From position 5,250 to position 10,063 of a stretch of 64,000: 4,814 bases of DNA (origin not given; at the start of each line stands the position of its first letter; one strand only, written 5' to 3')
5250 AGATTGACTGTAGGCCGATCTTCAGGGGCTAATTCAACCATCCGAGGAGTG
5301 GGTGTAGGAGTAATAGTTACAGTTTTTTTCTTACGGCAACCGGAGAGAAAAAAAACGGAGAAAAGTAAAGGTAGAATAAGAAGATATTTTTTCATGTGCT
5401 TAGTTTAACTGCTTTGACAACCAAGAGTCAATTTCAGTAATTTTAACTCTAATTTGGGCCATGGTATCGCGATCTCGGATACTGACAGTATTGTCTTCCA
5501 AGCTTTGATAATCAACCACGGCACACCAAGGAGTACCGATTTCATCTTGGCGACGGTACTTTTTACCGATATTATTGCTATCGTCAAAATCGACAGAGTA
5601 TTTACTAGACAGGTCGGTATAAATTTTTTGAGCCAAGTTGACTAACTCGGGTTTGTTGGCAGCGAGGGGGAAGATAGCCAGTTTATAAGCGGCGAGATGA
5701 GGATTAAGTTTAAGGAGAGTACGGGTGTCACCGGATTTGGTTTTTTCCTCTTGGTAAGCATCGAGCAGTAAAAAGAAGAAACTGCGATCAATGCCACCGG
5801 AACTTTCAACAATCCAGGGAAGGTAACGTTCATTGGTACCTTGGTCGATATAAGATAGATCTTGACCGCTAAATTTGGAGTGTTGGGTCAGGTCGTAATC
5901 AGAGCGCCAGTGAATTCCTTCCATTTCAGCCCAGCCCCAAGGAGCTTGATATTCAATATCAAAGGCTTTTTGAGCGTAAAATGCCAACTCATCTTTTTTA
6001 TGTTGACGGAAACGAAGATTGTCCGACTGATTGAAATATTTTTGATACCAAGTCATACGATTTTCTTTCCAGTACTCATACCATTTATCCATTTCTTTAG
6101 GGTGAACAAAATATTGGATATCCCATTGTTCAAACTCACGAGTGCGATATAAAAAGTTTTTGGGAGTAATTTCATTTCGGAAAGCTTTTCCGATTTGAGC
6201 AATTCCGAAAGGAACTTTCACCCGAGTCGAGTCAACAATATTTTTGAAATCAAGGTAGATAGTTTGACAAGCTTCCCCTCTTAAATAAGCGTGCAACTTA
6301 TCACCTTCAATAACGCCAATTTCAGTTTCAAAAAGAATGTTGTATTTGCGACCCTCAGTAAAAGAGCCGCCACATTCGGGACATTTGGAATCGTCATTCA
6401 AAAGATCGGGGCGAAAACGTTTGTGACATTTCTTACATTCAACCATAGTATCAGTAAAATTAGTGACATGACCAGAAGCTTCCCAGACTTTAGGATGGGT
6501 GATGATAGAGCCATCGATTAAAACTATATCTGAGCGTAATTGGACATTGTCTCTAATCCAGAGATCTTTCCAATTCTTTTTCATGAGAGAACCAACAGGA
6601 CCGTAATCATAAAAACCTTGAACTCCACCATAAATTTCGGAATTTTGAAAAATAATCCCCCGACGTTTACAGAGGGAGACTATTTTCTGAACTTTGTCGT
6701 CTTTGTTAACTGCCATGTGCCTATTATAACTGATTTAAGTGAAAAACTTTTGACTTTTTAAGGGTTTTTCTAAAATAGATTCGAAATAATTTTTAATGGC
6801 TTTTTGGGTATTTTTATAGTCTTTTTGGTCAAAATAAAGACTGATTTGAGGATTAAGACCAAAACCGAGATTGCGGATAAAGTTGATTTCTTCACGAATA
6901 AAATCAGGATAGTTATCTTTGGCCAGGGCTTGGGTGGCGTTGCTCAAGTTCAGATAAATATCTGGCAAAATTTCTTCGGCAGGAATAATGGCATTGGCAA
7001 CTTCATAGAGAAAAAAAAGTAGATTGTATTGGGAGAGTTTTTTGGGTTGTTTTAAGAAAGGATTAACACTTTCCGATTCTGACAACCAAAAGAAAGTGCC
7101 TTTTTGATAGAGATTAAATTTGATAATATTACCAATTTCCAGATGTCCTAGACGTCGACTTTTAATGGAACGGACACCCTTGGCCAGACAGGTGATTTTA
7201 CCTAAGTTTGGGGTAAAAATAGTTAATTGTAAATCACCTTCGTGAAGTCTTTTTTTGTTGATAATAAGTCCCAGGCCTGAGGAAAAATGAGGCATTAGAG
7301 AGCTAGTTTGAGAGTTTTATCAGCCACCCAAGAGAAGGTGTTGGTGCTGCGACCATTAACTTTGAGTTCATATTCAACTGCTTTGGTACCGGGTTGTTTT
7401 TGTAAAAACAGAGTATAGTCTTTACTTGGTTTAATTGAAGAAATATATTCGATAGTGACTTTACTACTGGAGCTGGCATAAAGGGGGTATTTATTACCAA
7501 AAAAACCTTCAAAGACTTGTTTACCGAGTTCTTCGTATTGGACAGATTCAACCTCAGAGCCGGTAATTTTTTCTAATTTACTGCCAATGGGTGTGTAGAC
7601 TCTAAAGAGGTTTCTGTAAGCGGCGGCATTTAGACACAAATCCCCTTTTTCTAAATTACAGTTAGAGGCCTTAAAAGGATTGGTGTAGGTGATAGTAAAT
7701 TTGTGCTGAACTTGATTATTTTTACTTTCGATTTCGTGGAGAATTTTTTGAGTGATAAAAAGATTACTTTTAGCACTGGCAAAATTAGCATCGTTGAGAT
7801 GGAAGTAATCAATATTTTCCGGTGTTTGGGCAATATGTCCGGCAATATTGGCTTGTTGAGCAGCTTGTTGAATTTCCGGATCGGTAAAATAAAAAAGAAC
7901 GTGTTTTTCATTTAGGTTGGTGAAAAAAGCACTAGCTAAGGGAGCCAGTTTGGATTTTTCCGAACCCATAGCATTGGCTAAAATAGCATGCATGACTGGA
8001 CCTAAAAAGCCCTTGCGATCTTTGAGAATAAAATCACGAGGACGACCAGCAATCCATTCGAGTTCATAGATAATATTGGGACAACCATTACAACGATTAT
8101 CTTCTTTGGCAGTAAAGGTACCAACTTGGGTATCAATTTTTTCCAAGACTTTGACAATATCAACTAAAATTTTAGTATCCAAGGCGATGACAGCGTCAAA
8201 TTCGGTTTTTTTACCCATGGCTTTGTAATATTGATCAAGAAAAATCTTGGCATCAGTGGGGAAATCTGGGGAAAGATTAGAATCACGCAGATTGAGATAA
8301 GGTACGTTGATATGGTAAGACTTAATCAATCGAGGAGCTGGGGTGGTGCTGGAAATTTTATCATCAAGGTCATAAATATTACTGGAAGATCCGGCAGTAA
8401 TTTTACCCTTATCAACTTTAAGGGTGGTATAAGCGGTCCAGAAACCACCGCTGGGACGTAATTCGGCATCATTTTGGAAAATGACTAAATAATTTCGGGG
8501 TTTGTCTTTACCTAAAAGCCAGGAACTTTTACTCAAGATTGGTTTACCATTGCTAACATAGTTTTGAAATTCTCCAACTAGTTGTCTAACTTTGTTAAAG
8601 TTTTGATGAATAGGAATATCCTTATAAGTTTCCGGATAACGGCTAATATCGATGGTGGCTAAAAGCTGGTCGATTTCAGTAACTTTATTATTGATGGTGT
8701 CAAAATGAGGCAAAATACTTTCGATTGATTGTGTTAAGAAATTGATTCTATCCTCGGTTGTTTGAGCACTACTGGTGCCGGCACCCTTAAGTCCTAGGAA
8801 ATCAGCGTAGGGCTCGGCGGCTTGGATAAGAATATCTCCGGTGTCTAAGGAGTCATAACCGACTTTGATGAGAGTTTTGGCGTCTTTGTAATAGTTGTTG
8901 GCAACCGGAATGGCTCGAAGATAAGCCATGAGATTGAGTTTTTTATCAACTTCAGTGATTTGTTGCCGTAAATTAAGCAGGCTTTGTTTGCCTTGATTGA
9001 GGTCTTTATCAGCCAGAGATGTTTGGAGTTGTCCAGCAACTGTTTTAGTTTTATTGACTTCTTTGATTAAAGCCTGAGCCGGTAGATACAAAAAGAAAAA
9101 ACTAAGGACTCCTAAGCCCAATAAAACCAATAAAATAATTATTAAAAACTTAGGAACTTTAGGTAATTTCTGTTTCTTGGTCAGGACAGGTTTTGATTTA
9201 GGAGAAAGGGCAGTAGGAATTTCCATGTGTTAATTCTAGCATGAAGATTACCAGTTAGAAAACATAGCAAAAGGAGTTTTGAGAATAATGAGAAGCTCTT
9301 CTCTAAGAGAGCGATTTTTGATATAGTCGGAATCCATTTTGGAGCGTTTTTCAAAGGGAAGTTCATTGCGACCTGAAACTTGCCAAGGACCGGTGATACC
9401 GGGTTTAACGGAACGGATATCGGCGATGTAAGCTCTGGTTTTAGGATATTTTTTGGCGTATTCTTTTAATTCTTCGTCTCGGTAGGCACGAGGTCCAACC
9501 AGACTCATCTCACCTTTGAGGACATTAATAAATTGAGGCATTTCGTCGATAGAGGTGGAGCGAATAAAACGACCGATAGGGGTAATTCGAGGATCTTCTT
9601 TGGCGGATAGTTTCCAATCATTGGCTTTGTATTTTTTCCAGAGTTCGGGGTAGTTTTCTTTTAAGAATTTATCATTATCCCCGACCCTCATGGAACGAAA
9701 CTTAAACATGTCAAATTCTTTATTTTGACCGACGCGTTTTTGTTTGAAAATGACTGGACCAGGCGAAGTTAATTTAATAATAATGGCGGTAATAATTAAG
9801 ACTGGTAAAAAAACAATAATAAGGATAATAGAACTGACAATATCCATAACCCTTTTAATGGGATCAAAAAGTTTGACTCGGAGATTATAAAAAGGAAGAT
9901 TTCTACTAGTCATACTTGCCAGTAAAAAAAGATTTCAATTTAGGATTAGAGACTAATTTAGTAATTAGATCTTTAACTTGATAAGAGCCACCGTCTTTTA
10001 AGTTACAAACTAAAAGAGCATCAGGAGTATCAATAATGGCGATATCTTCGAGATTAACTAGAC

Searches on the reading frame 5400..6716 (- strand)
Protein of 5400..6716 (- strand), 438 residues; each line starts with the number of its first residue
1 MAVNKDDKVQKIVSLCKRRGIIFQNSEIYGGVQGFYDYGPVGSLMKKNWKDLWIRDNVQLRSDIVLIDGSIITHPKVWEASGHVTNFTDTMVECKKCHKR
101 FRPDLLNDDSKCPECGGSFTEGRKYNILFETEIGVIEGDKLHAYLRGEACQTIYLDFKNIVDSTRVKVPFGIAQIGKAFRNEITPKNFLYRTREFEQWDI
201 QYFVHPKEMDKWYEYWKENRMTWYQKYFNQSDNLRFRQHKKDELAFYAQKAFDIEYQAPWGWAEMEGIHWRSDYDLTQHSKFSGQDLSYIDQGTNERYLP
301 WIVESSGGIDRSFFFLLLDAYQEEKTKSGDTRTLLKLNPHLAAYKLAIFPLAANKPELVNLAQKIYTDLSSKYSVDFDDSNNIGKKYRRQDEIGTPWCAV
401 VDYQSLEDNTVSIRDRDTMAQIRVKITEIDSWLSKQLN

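Call 33: search_protein_families(library=pfam, proteins=[window:5400-6716:-], max_evalue=0.0001)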
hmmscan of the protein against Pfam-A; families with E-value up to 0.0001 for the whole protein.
window:5400-6716:- (438 aa): 2 families
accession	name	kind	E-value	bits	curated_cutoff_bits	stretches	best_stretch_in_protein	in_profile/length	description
PF03129.25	HGTP_anticodon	-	1.1e-21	77.2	21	1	346-435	2-93/94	Anticodon binding domain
PF00587.30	tRNA-synt_2b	-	1.8e-10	41.6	29.3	1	142-311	10-170/179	tRNA synthetase class II core domain (G, H, P, S and T)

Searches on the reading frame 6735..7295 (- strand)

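Call 33: search_protein_families(library=pfam, proteins=[window:6735-7295:-], max_evalue=0.0001)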
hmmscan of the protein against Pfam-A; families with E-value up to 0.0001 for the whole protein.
window:6735-7295:- (186 aa): 1 family
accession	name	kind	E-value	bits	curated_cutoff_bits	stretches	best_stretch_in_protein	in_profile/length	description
PF11967.14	RecO_N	-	1.2e-11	44.9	27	1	9-80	8-80/80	Recombination protein O N terminal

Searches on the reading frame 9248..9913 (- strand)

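Call 33: search_protein_families(library=pfam, proteins=[window:9248-9913:-], max_evalue=0.0001)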
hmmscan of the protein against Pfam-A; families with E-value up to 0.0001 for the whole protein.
window:9248-9913:- (221 aa): 1 family
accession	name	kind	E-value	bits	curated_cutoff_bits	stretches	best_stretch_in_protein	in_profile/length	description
PF02397.22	Bac_transf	-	6.9e-62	208.6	27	1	20-218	1-178/179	Bacterial sugar transferase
